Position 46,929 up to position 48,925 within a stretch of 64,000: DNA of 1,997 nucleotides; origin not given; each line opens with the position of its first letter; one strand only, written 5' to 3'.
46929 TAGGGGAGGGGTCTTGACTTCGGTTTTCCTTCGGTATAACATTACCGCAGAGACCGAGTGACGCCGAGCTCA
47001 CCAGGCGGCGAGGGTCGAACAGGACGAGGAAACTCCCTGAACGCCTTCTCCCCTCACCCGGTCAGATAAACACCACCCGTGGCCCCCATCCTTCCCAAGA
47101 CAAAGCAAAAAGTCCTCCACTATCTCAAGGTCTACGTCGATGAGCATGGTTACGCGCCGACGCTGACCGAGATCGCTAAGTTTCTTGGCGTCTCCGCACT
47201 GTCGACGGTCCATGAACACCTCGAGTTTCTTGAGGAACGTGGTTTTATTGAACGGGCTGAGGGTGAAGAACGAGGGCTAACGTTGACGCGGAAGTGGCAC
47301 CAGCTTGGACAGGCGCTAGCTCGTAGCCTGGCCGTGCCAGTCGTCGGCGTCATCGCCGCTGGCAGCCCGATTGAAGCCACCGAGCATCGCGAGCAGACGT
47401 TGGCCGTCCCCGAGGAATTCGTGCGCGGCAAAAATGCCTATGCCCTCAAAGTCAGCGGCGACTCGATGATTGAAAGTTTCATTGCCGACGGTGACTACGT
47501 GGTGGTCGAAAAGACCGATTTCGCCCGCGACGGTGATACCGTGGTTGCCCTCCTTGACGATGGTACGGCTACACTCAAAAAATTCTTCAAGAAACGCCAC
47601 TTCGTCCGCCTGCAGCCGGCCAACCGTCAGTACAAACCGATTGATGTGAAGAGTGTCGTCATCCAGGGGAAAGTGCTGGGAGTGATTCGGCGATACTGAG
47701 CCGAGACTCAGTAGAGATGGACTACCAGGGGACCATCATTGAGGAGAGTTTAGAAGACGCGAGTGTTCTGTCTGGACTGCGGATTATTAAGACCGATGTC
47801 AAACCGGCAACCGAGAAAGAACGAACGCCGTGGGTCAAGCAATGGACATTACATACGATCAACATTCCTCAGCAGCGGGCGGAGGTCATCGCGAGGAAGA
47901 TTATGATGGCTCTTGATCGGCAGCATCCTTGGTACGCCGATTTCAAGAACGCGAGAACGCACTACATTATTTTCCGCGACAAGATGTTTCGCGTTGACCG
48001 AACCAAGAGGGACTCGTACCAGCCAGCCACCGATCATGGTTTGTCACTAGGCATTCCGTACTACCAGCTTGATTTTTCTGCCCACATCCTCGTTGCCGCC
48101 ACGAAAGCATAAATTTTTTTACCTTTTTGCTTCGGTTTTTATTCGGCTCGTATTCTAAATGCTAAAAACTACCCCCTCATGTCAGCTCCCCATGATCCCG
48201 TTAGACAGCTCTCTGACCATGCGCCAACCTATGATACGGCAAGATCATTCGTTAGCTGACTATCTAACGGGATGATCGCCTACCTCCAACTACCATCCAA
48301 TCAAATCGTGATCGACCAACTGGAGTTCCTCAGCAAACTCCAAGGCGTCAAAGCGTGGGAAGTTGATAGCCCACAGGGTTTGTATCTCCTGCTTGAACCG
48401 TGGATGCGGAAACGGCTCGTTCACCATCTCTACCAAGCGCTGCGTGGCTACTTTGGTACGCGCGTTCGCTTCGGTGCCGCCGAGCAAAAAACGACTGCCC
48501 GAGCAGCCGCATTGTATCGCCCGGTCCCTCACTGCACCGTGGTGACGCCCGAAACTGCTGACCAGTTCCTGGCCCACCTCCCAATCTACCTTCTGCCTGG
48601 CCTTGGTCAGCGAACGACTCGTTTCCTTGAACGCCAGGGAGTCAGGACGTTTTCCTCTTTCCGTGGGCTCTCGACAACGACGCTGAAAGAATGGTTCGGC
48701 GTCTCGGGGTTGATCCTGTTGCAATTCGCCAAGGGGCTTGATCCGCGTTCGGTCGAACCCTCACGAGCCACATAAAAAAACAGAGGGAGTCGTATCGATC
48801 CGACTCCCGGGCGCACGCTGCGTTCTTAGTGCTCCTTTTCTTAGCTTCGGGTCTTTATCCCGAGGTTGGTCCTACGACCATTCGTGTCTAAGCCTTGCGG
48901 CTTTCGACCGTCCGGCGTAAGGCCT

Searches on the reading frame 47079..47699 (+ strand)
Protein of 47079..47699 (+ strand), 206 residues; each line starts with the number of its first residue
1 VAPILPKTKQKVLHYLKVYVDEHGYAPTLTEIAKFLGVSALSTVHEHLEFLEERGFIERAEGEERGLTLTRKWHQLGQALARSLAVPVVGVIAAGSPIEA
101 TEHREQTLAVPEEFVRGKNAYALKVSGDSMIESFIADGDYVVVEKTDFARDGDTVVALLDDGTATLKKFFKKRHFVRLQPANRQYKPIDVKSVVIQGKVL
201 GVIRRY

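Call 100: search_protein_families(library=pfam, proteins=[window:47079-47699:+], max_evalue=0.001)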
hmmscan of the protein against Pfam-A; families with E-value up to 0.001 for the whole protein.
window:47079-47699:+ (206 aa): 4 families
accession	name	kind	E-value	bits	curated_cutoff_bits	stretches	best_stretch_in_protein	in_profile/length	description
PF00717.28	Peptidase_S24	-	2.7e-31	108.1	23.3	1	87-199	1-115/116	Peptidase S24-like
PF01726.22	LexA_DNA_bind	-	1e-14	54.5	23.7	1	7-66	6-65/65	LexA DNA binding domain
PF09339.16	HTH_IclR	-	0.00012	22.2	22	1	23-59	15-50/52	IclR helix-turn-helix domain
PF13730.12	HTH_36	-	0.00046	20.4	25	1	5-57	3-55/55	Helix-turn-helix domain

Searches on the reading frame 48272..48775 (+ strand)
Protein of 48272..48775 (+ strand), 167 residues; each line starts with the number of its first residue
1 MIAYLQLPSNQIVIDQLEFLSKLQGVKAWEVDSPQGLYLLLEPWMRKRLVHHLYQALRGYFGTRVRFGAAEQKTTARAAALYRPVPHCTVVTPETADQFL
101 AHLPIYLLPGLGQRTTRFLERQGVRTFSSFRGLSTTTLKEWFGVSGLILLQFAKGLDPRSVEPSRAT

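Call 100: search_protein_families(library=pfam, proteins=[window:48272-48775:+], max_evalue=0.001)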
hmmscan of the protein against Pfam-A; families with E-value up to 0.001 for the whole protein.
window:48272-48775:+ (167 aa): 1 family
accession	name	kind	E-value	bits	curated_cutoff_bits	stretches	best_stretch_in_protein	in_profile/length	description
PF21999.2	IMS_HHH_1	-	1.2e-06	29.3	27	1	108-157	3-53/53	DNA polymerase-iota, thumb domain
